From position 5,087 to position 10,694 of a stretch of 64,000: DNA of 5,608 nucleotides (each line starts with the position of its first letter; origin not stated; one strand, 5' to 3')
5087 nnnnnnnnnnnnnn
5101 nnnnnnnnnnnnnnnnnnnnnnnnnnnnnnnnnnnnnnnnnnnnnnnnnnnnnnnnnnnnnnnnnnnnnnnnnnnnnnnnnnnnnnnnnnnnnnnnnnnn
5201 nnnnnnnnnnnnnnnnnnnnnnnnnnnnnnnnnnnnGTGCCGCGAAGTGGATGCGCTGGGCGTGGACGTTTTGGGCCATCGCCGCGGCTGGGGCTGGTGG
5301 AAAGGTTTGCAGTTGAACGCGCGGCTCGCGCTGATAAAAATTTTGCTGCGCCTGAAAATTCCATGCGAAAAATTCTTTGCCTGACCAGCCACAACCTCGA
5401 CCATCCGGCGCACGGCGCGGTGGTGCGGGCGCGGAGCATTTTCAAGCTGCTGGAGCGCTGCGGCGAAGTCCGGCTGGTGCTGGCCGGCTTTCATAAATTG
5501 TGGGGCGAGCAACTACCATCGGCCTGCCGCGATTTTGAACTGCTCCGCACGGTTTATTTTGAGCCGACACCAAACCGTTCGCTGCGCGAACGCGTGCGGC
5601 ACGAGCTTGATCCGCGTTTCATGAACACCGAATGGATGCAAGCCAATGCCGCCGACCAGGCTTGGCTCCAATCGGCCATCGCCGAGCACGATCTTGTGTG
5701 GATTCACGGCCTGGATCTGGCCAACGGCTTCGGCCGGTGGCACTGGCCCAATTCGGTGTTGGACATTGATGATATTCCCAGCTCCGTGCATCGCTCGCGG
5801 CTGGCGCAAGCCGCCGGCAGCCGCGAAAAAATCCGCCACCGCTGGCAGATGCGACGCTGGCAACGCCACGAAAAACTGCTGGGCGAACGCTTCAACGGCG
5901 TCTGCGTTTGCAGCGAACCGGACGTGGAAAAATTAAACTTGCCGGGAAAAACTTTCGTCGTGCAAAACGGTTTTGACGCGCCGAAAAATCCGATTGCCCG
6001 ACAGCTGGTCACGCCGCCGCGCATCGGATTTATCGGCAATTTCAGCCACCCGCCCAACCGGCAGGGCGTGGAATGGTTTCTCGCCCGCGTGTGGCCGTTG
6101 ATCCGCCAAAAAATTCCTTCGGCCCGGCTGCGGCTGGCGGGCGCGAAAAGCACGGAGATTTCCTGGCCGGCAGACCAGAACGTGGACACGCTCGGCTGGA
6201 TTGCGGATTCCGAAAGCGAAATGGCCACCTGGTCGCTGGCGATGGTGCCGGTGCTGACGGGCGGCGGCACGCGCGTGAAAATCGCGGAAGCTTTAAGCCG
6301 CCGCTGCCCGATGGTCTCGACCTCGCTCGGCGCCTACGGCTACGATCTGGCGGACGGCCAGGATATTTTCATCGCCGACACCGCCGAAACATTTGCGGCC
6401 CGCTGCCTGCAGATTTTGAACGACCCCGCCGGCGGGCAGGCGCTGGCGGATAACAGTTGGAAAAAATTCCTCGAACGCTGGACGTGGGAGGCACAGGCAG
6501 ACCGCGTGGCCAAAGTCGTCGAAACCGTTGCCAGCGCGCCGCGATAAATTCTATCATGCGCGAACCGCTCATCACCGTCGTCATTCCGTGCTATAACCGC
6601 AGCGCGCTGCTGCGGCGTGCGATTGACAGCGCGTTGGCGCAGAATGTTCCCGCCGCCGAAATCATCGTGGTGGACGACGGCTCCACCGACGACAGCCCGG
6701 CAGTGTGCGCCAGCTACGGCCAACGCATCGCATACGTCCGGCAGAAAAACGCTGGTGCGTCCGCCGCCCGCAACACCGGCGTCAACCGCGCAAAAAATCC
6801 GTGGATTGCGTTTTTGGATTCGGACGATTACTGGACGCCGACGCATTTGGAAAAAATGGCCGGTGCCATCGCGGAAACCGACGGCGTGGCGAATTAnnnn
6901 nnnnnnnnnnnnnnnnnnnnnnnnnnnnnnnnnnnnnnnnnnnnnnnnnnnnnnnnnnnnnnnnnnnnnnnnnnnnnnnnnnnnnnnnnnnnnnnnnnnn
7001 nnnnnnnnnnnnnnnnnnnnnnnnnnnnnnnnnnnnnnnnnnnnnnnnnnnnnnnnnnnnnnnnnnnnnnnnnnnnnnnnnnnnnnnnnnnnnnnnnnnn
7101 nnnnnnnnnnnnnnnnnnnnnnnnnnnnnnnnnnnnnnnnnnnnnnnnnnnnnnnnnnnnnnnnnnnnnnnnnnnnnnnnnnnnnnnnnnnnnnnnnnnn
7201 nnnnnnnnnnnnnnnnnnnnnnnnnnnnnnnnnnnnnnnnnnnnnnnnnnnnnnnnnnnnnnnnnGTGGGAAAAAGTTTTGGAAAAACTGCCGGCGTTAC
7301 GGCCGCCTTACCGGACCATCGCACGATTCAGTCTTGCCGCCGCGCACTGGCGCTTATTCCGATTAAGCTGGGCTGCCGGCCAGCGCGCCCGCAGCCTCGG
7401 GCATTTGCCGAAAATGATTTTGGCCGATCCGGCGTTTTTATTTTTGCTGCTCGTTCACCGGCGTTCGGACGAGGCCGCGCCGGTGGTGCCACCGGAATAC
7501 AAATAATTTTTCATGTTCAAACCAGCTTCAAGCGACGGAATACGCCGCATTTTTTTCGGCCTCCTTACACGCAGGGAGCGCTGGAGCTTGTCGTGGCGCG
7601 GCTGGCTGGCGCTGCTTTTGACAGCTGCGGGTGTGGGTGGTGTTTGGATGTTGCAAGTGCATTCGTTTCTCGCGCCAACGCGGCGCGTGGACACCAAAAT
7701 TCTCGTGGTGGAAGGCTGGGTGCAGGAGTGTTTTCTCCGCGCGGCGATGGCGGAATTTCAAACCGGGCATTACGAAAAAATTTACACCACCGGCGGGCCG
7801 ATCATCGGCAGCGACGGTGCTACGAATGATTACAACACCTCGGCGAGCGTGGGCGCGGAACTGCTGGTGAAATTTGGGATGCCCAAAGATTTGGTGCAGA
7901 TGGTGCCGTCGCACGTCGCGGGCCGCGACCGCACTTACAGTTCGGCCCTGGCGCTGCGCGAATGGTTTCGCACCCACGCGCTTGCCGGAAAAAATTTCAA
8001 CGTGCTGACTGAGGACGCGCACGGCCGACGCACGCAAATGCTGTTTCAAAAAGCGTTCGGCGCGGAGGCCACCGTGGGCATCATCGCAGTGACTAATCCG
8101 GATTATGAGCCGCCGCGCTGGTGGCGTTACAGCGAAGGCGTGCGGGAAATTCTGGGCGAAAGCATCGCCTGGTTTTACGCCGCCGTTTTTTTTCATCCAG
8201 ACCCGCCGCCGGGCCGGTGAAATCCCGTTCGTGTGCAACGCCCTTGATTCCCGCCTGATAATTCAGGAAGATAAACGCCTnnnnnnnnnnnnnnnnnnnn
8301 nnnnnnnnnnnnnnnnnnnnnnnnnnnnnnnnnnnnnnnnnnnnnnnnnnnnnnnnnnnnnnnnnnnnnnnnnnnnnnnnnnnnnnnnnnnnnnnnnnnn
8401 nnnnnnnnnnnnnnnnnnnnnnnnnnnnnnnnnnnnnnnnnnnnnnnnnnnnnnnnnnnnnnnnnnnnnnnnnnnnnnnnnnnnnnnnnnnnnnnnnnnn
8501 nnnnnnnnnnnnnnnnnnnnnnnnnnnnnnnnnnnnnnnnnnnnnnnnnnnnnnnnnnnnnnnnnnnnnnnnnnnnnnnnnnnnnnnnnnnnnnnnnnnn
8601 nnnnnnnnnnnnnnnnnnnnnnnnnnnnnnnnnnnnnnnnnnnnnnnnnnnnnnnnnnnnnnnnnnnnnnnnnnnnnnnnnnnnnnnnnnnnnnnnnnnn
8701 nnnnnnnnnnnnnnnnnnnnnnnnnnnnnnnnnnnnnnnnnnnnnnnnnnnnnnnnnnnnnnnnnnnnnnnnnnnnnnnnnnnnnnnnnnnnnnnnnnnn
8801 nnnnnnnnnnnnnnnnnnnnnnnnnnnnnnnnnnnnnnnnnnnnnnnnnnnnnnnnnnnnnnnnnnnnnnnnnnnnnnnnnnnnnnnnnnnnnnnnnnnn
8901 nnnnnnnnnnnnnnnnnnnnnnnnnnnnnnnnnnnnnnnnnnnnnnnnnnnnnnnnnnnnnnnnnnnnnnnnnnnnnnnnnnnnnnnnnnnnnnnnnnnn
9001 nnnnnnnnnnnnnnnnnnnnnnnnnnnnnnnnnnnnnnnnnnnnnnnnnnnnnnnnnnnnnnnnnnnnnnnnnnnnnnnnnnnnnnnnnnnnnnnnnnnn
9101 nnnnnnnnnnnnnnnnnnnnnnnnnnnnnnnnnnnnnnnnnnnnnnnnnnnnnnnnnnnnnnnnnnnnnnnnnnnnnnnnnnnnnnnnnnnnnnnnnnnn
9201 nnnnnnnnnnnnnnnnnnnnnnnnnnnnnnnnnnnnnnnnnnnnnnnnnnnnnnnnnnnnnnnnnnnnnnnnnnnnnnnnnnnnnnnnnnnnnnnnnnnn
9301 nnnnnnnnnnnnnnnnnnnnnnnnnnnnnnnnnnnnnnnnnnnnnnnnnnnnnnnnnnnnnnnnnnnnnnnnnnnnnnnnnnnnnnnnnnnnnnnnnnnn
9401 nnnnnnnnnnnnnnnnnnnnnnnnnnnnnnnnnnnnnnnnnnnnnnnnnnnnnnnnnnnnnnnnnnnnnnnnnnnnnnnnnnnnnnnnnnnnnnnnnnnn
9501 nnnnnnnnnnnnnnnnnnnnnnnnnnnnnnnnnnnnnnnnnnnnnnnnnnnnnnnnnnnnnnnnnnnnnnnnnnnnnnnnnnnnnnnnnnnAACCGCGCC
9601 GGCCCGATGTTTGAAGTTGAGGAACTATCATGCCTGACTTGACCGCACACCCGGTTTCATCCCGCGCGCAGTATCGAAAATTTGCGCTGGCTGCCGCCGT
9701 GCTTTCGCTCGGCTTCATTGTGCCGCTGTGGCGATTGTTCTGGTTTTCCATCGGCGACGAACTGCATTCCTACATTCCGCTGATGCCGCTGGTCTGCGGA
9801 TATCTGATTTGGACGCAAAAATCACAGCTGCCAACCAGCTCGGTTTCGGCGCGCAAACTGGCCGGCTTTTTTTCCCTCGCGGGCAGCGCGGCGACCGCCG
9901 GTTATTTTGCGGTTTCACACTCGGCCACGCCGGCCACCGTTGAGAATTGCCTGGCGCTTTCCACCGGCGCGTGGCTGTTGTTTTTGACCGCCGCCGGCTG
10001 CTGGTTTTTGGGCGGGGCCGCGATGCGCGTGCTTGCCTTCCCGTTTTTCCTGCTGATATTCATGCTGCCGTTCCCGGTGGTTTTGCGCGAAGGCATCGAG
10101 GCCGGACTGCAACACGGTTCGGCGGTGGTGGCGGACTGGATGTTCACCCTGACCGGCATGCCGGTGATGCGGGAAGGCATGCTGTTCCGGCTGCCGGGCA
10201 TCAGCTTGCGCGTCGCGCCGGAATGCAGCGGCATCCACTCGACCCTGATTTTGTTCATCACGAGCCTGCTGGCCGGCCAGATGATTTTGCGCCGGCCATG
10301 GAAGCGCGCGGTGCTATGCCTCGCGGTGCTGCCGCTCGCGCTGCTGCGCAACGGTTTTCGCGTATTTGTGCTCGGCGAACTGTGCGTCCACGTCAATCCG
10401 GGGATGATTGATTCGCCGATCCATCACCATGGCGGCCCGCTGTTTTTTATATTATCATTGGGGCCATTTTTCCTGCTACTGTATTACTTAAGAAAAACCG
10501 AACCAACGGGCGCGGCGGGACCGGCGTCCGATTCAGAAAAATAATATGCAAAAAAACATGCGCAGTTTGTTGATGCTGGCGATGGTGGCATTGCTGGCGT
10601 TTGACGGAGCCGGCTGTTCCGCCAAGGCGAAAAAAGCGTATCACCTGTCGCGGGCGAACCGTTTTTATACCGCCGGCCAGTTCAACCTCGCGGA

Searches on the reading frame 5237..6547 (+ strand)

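Call 53: search_protein_families(library=pfam, proteins=[window:5237-6547:+], max_evalue=0.00001)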
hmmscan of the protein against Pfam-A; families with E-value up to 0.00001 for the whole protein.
window:5237-6547:+ (436 aa): 2 families
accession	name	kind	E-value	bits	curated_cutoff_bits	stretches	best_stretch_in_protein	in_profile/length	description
PF13692.12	Glyco_trans_1_4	-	9.6e-20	71.7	27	1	261-396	2-142/142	Glycosyl transferases group 1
PF13524.12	Glyco_trans_1_2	-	2.8e-06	27.8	25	1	290-424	10-142/144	Glycosyl transferase-like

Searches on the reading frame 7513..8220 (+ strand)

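Call 53: search_protein_families(library=pfam, proteins=[window:7513-8220:+], max_evalue=0.00001)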
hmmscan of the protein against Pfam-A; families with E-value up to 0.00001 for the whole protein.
window:7513-8220:+ (235 aa): 1 family
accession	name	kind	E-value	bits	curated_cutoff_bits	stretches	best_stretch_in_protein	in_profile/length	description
PF02698.23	DUF218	-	1.6e-09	38.3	27.6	1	75-203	17-116/133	DUF218 domain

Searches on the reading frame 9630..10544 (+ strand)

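Call 53: search_protein_families(library=pfam, proteins=[window:9630-10544:+], max_evalue=0.00001)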
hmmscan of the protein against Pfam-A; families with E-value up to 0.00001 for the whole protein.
window:9630-10544:+ (304 aa): 1 family
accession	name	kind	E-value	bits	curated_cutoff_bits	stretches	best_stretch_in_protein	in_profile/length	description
PF09721.15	Exosortase_EpsH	-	8.6e-42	143.7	25.7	1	22-285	4-252/254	Transmembrane exosortase (Exosortase_EpsH)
